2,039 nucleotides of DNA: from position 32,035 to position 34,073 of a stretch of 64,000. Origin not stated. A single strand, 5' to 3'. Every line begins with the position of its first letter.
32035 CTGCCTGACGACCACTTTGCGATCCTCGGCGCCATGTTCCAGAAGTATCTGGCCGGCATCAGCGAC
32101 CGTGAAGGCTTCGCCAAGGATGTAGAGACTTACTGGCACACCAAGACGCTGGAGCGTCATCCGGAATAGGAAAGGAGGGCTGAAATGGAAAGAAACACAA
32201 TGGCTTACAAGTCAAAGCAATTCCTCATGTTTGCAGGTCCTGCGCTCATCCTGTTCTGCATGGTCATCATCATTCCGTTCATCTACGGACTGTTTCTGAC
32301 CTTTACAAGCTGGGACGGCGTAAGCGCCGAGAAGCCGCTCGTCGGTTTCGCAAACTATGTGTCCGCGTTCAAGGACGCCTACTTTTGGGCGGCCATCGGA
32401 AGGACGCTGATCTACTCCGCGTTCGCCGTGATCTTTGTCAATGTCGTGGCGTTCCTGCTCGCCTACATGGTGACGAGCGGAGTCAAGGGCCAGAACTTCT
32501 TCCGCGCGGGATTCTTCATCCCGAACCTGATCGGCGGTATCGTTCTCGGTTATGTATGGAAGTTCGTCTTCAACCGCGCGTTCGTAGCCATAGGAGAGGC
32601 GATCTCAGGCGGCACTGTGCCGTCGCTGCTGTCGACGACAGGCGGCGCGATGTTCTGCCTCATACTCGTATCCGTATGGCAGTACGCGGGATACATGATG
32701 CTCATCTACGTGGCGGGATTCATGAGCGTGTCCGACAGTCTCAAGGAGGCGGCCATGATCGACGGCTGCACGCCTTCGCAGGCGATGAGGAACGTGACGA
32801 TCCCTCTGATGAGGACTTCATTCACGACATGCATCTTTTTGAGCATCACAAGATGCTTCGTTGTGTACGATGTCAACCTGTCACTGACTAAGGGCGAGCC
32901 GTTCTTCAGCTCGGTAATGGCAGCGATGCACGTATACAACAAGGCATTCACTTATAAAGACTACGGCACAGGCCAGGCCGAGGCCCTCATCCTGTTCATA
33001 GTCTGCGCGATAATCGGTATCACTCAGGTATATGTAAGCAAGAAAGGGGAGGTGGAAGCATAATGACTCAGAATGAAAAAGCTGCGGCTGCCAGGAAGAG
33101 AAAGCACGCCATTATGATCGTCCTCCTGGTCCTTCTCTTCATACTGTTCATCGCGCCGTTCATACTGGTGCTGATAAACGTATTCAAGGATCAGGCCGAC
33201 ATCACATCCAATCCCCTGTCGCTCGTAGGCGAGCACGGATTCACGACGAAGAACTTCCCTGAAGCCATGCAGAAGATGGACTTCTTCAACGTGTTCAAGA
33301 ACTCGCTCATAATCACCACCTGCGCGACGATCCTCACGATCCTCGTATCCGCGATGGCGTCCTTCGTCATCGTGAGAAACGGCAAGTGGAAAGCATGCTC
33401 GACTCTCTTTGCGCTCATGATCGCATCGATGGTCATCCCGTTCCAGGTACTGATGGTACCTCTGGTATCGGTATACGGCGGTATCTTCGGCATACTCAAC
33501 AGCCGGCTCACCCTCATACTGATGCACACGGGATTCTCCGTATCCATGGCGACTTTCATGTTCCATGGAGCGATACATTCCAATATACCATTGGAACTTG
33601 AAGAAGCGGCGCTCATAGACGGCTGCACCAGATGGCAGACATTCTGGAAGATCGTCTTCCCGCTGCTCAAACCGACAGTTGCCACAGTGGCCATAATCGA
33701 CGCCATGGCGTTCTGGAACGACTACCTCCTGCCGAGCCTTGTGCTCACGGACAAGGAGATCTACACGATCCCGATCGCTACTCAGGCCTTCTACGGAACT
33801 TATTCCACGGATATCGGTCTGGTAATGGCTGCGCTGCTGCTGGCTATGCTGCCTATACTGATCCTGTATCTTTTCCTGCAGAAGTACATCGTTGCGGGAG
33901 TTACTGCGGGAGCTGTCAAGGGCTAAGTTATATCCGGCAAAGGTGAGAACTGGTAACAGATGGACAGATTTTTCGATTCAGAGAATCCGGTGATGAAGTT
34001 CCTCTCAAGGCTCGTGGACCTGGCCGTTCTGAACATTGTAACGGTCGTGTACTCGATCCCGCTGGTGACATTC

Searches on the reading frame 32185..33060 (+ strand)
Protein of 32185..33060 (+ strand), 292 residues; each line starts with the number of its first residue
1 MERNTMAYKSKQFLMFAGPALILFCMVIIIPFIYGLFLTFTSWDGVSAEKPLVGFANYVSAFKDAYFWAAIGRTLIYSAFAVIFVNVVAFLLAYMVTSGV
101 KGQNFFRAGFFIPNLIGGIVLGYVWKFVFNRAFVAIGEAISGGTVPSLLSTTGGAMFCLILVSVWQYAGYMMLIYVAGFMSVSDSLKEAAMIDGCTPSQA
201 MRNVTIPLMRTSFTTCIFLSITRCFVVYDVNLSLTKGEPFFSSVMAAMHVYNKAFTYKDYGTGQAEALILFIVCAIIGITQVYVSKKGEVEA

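Call 80: search_protein_families(library=pfam, proteins=[window:32185-33060:+], max_evalue=0.00001)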
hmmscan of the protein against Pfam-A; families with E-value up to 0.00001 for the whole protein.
window:32185-33060:+ (292 aa): 1 family
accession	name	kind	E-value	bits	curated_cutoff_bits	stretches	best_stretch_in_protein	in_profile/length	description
PF00528.27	BPD_transp_1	-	3.1e-11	43.8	26.4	1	88-286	4-180/184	Binding-protein-dependent transport system inner membrane component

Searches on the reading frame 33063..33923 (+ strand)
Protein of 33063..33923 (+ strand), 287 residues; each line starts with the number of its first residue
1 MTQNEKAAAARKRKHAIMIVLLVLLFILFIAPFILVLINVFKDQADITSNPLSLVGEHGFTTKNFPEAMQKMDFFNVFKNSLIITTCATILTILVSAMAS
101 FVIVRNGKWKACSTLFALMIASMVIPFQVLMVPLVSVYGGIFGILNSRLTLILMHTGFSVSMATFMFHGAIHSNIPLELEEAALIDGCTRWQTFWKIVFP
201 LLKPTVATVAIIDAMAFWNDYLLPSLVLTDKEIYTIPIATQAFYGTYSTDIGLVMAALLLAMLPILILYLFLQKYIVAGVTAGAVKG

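Call 80: search_protein_families(library=pfam, proteins=[window:33063-33923:+], max_evalue=0.00001)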
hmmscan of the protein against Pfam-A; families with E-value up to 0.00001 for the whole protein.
window:33063-33923:+ (287 aa): 1 family
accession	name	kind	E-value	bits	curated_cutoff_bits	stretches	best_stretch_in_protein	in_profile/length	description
PF00528.27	BPD_transp_1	-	1.2e-21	77.7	26.4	1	105-280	10-182/184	Binding-protein-dependent transport system inner membrane component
